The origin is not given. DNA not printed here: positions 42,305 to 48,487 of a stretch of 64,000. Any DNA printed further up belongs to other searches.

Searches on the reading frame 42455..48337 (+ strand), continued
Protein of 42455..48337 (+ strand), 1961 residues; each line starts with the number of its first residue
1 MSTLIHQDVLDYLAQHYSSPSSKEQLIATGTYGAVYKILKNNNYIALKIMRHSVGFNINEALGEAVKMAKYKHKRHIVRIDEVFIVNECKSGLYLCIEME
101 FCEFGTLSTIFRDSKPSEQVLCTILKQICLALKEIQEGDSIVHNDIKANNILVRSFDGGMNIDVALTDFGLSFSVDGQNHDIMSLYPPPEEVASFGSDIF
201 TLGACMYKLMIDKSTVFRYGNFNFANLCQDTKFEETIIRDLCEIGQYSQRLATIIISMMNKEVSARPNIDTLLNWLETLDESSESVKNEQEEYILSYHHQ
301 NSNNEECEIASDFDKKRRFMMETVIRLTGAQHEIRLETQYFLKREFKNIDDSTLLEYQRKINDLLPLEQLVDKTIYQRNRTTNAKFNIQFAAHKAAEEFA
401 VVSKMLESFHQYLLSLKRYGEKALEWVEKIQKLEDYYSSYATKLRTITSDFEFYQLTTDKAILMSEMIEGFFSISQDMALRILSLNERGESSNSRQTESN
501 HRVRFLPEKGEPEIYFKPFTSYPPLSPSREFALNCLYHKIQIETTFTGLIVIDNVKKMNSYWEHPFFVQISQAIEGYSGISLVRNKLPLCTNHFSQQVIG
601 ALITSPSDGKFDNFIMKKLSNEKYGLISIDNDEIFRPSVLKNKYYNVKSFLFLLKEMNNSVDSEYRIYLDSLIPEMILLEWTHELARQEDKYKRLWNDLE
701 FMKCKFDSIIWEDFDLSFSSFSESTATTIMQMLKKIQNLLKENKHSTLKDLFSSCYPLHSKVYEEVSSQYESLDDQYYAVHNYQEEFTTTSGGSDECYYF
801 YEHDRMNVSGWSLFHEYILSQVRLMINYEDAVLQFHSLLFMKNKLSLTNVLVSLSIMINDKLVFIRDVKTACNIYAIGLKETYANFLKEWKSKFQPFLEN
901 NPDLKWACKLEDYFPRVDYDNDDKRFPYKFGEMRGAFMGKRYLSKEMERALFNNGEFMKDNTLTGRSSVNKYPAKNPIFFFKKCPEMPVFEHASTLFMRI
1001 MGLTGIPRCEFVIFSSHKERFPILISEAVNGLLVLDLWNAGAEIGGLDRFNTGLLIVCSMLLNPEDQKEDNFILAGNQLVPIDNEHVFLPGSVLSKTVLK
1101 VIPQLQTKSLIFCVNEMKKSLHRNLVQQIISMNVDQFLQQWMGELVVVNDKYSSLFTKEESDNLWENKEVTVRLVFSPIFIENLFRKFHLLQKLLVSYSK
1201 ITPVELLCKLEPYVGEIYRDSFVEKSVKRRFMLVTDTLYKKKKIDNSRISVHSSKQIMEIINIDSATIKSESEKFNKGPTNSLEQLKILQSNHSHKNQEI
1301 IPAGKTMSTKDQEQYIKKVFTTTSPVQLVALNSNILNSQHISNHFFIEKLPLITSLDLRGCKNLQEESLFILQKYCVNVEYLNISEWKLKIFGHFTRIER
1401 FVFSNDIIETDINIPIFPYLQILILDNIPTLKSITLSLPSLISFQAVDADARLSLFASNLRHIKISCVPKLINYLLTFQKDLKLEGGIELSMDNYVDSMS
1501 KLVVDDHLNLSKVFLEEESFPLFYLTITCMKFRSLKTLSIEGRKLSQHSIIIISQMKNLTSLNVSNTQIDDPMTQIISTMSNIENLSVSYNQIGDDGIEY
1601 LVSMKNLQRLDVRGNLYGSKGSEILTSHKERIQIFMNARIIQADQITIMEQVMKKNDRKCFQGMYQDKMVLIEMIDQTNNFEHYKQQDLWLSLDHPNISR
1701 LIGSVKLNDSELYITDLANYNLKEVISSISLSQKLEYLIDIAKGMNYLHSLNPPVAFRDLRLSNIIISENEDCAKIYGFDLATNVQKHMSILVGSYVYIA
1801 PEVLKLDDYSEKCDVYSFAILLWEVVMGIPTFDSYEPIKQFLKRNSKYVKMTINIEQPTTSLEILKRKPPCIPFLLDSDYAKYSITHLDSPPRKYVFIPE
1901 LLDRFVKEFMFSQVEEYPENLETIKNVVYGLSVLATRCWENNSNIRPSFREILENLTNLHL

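Call 45: search_protein_families(library=pfam, proteins=[window:42455-48337:+], max_evalue=0.001)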
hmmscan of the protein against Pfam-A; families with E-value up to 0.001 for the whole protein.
window:42455-48337:+ (1961 aa): 3 families
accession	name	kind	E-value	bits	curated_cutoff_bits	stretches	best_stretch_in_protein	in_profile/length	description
PF00069.31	Pkinase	-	3.3e-52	177.9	31.7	2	1685-1954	47-259/263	Protein kinase domain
PF07714.23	PK_Tyr_Ser-Thr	-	1.8e-44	152.4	23.1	2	1669-1835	30-208/258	Protein tyrosine and serine/threonine kinase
PF13516.12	LRR_6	-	7.4e-06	26.1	23.4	0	1581-1601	3-23/24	Leucine Rich repeat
